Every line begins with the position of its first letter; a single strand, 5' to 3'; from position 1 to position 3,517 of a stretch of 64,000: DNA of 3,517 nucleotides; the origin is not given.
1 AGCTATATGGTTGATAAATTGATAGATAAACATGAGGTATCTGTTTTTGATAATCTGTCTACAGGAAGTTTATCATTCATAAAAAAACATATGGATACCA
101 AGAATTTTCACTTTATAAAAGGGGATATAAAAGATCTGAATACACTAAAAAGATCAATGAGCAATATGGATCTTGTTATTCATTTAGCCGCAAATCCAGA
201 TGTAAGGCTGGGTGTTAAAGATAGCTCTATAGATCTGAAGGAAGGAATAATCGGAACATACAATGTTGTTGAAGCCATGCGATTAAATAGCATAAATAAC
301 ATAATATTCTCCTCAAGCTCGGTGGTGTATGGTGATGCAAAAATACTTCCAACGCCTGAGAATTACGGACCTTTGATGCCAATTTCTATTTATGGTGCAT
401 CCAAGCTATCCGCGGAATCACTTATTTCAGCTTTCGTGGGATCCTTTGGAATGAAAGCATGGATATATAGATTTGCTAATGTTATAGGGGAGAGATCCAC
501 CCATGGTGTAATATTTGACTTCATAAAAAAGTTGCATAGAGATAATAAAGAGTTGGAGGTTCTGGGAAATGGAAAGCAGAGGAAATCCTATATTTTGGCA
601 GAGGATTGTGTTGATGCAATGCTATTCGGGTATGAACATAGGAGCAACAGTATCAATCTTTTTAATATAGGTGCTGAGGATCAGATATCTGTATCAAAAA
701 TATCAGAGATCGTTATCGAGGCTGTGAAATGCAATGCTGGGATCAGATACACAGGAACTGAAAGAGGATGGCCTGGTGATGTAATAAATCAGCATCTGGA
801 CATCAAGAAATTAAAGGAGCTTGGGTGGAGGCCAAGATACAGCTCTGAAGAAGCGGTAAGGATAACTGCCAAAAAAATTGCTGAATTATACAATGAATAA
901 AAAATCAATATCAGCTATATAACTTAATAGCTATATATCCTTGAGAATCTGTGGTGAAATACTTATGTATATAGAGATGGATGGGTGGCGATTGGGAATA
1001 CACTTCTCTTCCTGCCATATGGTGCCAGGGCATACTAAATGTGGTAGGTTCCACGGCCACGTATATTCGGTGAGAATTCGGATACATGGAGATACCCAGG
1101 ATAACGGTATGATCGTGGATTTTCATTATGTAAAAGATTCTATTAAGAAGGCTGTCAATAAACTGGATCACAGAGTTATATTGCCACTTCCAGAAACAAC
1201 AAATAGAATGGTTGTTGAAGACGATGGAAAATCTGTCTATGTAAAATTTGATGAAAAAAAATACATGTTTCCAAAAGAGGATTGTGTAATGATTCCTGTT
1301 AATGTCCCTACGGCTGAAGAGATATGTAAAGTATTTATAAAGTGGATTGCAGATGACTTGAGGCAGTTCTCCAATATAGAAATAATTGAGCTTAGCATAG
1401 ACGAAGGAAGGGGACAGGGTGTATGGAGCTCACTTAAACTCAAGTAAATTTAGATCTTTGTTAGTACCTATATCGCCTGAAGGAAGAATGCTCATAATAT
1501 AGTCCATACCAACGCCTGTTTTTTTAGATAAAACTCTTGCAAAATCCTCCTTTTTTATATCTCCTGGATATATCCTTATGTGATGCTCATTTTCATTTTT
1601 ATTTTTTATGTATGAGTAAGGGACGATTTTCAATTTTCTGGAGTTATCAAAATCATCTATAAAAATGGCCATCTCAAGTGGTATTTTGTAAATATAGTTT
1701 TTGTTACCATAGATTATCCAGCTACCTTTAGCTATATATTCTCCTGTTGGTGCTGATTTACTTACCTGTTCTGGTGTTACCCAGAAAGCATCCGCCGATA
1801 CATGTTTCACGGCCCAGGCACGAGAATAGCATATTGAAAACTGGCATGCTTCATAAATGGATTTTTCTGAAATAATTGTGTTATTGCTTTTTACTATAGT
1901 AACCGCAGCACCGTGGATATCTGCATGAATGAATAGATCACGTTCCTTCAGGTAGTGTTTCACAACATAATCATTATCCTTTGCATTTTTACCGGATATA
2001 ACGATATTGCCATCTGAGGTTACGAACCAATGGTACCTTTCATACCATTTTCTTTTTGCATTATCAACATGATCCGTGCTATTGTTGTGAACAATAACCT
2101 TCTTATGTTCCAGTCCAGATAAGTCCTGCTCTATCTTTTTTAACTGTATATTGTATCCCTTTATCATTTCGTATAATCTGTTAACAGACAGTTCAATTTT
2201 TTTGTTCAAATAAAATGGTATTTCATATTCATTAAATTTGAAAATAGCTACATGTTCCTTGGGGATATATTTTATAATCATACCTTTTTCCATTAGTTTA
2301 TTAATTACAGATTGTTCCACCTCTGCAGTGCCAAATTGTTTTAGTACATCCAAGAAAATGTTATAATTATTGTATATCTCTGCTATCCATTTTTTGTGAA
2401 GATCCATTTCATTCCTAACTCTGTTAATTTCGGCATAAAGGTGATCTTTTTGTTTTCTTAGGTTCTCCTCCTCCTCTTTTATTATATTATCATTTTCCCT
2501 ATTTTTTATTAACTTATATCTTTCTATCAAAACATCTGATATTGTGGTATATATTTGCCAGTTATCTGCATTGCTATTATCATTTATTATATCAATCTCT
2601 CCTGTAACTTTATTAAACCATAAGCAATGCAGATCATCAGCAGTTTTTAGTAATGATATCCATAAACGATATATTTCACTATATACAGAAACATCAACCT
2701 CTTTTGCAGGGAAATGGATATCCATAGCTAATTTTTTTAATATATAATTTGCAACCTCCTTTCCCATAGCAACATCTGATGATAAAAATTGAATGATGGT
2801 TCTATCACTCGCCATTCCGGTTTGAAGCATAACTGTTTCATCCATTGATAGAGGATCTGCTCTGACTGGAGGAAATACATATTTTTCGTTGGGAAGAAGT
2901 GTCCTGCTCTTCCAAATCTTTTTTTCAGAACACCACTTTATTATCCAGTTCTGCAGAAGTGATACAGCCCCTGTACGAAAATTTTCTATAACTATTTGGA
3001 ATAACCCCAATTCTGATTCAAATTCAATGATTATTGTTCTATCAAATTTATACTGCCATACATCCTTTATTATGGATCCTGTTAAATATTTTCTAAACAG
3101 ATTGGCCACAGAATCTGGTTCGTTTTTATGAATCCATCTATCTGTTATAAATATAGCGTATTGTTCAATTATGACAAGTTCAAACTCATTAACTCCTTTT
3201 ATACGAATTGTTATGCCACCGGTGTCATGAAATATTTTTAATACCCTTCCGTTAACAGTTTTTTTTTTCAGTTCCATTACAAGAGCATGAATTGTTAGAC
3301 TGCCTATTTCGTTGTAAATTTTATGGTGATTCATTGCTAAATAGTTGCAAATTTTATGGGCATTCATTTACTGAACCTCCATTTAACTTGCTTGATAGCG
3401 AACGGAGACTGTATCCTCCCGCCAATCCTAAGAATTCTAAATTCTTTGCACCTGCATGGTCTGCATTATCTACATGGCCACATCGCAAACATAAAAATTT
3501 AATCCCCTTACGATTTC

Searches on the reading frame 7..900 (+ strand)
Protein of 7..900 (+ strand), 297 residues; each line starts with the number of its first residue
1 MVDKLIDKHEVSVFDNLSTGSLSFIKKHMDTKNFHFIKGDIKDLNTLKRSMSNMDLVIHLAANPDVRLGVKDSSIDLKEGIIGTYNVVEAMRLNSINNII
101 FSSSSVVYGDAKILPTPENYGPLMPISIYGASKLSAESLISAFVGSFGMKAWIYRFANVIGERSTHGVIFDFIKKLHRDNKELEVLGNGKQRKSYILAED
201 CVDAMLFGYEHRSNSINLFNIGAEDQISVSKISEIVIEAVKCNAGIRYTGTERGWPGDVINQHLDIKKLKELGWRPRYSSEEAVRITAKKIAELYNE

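Call 58: search_protein_families(library=pfam, proteins=[window:7-900:+], max_evalue=0.001)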
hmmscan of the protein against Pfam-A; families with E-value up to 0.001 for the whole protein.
window:7-900:+ (297 aa): 7 families
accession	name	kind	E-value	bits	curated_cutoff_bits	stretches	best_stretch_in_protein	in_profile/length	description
PF01370.27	Epimerase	-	3.4e-39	135.1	20.9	1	5-222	18-240/240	NAD dependent epimerase/dehydratase family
PF16363.11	GDP_Man_Dehyd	-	7.9e-35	121.3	27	1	3-286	15-331/332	GDP-mannose 4,6 dehydratase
PF01073.25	3Beta_HSD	-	3.4e-16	59.5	22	1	7-205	19-225/280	3-beta hydroxysteroid dehydrogenase/isomerase family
PF02719.21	Polysacc_synt_2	-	4.8e-12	46.1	20.2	1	25-240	48-247/293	Polysaccharide biosynthesis protein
PF04321.23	RmlD_sub_bind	-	3.1e-09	36.7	27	1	35-242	31-233/287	RmlD substrate binding domain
PF07993.18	NAD_binding_4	-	3.4e-06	26.9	20.1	1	30-169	59-216/258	Male sterility protein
PF13460.12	NAD_binding_10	-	3.5e-05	24.2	27.2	1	30-112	37-106/184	NAD(P)H-binding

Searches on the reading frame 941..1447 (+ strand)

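Call 47: search_protein_families(library=pfam, proteins=[window:941-1447:+], max_evalue=0.001)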
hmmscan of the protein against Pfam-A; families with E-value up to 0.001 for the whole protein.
window:941-1447:+ (168 aa): 1 family
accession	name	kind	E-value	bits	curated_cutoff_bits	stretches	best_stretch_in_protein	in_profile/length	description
PF01242.24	PTPS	-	2.2e-21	76.5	22.4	1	21-158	7-113/121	6-pyruvoyl tetrahydropterin synthase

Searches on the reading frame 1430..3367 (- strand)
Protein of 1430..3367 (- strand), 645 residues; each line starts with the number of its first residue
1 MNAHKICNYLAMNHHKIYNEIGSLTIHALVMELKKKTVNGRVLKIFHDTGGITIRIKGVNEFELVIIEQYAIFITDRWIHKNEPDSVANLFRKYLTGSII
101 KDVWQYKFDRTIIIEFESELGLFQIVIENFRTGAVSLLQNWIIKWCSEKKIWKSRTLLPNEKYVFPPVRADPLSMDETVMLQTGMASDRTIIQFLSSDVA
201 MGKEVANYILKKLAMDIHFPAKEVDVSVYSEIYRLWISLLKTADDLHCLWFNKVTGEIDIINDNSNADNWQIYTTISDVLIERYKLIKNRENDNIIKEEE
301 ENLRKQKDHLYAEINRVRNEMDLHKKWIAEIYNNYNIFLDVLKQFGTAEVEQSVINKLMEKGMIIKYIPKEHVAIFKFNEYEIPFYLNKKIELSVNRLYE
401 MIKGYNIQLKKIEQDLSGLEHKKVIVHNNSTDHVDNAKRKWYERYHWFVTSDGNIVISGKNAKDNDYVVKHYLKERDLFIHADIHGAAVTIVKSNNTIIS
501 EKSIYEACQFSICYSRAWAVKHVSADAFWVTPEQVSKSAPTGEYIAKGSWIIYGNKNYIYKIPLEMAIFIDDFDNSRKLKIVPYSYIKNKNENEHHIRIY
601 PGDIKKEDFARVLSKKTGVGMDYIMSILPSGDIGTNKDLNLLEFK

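Call 47: search_protein_families(library=pfam, proteins=[window:1430-3367:-], max_evalue=0.001)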
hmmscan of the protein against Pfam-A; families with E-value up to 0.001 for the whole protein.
window:1430-3367:- (645 aa): 2 families
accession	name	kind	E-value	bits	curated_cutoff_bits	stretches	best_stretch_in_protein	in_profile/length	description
PF05670.18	NFACT-R_1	-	1.7e-32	112.7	29.8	1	445-554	2-112/112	NFACT protein RNA binding domain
PF05833.16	NFACT_N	-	3.9e-23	82.4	31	1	24-344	3-345/456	NFACT N-terminal and middle domains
